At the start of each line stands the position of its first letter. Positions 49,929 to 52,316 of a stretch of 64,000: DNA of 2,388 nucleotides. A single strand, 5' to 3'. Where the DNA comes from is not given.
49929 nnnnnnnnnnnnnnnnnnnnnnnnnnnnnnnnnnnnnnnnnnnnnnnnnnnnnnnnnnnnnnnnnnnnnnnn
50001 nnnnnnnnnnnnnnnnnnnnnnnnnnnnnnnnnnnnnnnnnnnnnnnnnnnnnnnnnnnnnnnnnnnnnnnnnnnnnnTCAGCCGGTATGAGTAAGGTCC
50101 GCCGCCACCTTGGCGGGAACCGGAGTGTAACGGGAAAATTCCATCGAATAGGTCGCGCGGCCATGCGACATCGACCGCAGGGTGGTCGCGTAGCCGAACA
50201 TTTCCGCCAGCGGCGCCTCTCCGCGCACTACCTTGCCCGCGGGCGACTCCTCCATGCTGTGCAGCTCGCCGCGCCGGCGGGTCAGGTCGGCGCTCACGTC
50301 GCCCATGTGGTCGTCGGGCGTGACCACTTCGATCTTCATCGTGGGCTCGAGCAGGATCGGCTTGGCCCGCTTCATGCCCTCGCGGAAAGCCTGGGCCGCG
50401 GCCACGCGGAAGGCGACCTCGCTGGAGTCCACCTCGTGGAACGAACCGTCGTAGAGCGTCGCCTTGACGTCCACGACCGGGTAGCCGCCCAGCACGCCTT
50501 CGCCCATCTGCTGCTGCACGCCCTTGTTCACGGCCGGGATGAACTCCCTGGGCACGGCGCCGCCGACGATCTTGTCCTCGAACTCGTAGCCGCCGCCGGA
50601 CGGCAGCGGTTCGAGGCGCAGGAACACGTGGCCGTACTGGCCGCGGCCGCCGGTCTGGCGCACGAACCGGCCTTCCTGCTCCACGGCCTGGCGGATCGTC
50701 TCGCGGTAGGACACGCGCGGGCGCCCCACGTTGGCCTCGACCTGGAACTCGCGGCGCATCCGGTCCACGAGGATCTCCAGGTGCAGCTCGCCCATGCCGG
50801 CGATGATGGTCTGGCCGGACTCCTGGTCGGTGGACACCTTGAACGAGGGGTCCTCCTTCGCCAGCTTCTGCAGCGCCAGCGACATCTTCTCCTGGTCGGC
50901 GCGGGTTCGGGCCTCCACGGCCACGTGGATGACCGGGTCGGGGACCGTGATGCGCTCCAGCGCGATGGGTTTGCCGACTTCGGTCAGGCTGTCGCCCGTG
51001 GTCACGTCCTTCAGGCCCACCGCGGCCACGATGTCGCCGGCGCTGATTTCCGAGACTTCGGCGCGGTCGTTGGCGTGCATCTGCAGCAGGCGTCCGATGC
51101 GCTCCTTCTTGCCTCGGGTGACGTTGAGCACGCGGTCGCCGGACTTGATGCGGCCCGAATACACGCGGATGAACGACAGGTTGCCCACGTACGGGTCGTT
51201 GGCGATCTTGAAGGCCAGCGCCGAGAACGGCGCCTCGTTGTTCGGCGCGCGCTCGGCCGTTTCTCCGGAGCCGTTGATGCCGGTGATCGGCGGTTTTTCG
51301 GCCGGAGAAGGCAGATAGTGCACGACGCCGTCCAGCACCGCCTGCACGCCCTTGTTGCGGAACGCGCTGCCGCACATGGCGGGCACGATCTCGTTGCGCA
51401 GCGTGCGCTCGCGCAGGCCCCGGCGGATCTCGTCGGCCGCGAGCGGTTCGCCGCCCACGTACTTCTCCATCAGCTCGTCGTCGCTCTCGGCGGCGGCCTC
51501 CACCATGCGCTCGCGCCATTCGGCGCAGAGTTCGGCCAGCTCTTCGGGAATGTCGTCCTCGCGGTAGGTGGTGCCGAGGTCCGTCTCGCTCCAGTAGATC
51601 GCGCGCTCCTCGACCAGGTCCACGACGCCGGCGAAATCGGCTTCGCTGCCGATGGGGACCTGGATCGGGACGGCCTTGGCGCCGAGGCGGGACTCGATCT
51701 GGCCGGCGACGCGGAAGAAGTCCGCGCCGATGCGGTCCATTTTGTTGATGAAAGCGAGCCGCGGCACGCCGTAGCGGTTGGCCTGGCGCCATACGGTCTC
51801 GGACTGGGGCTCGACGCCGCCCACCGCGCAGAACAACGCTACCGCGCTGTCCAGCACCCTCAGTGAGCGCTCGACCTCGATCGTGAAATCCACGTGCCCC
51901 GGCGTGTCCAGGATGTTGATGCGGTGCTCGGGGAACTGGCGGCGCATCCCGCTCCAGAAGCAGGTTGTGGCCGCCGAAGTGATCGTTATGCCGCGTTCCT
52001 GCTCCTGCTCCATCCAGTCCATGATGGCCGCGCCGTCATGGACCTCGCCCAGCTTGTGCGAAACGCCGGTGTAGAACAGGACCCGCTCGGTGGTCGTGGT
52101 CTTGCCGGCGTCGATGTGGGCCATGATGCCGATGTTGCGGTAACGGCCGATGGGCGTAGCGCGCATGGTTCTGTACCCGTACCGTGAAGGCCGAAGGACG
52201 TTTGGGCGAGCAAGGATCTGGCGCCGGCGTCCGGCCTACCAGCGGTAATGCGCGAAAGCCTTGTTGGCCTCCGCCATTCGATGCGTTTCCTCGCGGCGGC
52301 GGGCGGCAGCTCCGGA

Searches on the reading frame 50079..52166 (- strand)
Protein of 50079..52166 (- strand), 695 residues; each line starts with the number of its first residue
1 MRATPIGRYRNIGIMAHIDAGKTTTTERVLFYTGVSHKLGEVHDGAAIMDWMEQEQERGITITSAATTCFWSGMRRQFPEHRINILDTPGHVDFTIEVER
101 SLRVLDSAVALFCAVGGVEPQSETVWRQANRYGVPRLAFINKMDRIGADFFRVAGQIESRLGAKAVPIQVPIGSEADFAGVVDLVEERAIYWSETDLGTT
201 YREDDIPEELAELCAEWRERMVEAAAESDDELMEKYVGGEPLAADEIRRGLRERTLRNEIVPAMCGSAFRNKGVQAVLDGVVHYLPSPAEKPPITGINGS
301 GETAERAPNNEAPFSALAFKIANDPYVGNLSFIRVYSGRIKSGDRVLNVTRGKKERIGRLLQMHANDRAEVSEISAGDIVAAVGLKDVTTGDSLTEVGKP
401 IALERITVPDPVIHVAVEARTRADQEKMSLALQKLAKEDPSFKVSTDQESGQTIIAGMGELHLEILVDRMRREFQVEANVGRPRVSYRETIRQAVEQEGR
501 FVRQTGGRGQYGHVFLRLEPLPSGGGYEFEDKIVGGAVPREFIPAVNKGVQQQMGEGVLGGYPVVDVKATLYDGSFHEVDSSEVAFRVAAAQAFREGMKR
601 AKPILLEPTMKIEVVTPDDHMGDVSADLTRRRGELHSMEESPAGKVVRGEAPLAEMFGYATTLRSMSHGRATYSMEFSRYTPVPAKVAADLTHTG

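Call 82: search_protein_families(library=pfam, proteins=[window:50079-52166:-], max_evalue=0.00001)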
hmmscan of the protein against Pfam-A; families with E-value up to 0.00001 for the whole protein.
window:50079-52166:- (695 aa): 7 families
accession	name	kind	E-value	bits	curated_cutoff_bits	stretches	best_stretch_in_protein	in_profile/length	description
PF00009.33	GTP_EFTU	-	1.1e-59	201.7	26.5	1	8-287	2-188/188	Elongation factor Tu GTP binding domain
PF03764.24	EFG_IV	-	4.6e-48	162.4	24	1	483-602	1-121/121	Elongation factor G, domain IV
PF14492.12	EFG_III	-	7.6e-32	109.6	27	1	408-481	1-74/75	Elongation Factor G, domain III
PF00679.30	EFG_C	-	1.6e-28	99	27.9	1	605-689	2-87/89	Elongation factor G C-terminus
PF22042.2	EF-G_D2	-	2.3e-18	66.5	27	1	313-397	1-84/84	Elongation factor G domain 2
PF03144.31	GTP_EFTU_D2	-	5.9e-18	65.5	30.3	1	328-395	1-73/73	Elongation factor Tu domain 2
PF16658.11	RF3_C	-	3.6e-06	27.3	40.1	1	414-496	12-94/132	Class II release factor RF3, C-terminal domain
